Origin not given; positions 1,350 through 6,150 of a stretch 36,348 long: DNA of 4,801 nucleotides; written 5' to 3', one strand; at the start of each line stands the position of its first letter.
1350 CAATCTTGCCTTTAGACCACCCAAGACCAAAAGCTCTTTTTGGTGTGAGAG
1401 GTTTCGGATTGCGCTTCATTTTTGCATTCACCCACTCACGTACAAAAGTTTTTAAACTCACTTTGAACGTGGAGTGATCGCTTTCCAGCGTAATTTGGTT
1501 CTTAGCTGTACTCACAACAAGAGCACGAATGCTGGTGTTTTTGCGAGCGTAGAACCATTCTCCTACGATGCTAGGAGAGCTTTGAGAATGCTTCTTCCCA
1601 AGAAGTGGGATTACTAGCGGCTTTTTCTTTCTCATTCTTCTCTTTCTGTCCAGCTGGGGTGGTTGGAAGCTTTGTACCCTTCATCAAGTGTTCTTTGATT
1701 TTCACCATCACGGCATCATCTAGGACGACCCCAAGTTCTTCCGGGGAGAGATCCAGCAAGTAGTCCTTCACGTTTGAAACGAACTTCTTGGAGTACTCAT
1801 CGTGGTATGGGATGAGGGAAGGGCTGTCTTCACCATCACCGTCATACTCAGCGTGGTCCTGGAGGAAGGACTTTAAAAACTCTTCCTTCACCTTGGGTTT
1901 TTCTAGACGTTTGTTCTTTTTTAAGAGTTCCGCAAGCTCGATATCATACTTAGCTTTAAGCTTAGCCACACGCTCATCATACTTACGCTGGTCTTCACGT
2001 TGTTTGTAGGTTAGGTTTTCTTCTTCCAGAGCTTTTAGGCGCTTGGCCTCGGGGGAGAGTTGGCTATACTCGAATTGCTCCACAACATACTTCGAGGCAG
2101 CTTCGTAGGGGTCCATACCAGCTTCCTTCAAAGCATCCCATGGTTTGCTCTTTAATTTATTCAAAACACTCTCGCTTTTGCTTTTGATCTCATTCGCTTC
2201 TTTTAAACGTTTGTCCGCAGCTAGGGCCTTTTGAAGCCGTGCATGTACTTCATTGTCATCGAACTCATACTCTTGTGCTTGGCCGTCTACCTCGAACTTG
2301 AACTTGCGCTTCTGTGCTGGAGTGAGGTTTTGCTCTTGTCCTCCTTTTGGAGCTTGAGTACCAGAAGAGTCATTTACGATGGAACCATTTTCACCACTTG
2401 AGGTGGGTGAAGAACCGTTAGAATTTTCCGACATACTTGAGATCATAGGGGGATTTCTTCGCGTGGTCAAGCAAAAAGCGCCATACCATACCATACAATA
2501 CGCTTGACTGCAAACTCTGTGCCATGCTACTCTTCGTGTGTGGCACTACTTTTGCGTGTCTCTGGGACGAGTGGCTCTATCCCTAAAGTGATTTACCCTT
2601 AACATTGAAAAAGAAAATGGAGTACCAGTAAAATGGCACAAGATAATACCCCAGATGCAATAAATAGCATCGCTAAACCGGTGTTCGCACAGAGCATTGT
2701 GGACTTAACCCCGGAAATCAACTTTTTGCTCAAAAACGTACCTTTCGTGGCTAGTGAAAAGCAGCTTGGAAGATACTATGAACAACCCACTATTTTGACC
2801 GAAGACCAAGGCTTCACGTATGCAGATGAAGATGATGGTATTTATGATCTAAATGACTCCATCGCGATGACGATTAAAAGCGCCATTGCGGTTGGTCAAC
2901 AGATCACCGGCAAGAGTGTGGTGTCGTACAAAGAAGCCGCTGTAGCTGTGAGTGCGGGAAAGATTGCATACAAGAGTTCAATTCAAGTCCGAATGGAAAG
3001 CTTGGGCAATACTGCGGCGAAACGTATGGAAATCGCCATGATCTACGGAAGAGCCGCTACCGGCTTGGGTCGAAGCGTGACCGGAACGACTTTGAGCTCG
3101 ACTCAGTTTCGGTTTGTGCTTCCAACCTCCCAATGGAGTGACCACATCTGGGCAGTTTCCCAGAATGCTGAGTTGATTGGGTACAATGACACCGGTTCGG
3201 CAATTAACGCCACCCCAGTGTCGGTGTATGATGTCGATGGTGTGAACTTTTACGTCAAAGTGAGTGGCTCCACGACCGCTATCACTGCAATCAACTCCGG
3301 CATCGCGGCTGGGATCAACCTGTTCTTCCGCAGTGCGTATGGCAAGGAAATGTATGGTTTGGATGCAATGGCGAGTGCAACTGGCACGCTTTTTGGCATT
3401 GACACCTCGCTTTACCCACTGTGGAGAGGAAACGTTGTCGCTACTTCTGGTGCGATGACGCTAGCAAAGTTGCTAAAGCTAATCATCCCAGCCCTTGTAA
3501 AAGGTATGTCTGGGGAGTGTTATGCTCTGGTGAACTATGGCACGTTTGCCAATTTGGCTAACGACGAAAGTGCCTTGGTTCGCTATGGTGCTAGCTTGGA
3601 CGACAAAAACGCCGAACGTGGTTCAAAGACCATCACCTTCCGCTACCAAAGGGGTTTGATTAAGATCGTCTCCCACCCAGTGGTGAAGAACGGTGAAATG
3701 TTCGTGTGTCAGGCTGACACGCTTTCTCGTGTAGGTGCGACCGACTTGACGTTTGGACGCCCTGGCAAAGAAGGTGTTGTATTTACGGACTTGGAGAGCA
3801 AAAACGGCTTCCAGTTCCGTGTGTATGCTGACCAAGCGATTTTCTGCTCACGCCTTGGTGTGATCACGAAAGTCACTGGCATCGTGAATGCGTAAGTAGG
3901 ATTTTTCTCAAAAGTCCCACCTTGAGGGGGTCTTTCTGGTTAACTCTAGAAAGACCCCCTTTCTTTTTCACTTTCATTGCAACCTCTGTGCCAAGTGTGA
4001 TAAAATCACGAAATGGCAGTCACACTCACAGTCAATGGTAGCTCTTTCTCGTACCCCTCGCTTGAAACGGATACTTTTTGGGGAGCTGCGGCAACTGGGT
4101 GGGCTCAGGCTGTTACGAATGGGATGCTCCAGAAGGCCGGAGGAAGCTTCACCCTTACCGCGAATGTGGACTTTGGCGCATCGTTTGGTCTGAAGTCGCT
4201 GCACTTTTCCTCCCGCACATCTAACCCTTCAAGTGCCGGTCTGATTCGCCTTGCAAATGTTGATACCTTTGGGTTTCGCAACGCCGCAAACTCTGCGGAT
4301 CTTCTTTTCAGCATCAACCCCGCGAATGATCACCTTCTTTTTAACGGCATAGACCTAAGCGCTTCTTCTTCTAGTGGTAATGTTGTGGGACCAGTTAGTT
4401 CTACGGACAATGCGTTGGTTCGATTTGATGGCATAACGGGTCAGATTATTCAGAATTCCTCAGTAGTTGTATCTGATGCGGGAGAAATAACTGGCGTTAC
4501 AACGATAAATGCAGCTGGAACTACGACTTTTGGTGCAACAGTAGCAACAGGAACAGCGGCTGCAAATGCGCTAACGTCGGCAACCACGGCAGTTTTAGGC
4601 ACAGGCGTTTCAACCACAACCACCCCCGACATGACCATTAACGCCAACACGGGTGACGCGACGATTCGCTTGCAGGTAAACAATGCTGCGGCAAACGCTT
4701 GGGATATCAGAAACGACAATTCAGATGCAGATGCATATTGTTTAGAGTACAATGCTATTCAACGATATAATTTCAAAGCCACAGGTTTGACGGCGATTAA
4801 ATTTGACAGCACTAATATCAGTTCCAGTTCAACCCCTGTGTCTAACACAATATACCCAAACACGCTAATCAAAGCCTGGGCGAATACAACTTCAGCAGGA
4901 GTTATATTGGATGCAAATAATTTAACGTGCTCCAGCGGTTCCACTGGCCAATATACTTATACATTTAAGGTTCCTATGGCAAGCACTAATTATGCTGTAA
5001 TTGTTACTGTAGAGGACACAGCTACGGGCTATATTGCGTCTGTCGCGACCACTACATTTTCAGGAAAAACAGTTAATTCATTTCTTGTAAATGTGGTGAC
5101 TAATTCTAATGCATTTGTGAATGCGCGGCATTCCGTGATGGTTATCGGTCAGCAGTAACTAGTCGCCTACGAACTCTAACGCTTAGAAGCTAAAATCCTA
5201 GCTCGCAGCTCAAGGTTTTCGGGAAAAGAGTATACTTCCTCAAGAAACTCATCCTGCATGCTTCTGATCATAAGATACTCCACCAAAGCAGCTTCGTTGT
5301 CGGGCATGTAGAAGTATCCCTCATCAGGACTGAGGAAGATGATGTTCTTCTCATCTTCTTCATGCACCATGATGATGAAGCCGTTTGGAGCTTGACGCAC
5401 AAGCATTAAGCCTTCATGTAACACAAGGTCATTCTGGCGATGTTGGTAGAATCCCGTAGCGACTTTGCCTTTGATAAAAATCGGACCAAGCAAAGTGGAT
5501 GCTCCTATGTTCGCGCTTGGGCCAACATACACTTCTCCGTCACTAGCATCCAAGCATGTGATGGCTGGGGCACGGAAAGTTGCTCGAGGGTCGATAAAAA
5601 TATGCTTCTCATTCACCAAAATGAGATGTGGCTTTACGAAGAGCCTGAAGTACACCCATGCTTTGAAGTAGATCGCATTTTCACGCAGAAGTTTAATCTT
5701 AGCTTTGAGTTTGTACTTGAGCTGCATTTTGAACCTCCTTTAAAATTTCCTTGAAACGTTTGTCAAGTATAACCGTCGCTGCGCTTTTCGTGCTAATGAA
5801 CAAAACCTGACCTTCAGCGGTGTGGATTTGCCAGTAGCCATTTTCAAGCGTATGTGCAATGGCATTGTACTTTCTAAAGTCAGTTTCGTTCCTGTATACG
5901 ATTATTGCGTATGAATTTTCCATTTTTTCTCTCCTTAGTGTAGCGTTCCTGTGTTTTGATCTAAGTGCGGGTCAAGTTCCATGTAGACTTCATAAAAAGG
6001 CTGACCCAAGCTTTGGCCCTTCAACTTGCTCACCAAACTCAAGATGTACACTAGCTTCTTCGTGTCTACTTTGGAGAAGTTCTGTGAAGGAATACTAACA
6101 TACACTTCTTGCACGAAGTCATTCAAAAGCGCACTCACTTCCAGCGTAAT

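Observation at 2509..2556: Back-to-back divergent sigma54-type (-24/-12) promoters drive the capsid and scaffold-like genes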

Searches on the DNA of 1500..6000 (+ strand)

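Call 4: search_dna_similar(query=window:1500-6000:+, collection=phages, mode=near)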
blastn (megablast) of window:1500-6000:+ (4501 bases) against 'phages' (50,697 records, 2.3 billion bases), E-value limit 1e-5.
No match.

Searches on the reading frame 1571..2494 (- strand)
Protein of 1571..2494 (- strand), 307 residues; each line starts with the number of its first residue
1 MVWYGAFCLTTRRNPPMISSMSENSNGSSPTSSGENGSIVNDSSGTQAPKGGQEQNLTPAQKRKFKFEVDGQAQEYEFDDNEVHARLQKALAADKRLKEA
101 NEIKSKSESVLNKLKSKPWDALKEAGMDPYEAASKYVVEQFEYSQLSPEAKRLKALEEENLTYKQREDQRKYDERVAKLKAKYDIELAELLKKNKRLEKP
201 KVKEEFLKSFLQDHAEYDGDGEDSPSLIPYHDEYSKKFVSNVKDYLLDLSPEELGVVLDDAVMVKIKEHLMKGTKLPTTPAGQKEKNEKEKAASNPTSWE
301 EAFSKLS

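Call 7: search_protein_families(library=phrogs, proteins=[window:1571-2494:-])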
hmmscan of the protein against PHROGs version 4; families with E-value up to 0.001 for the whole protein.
window:1571-2494:- (307 aa): 0 families

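Call 10: search_protein_families(library=pfam, proteins=[window:1571-2494:-], max_evalue=0.01)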
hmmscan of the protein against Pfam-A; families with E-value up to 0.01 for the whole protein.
window:1571-2494:- (307 aa): 0 families
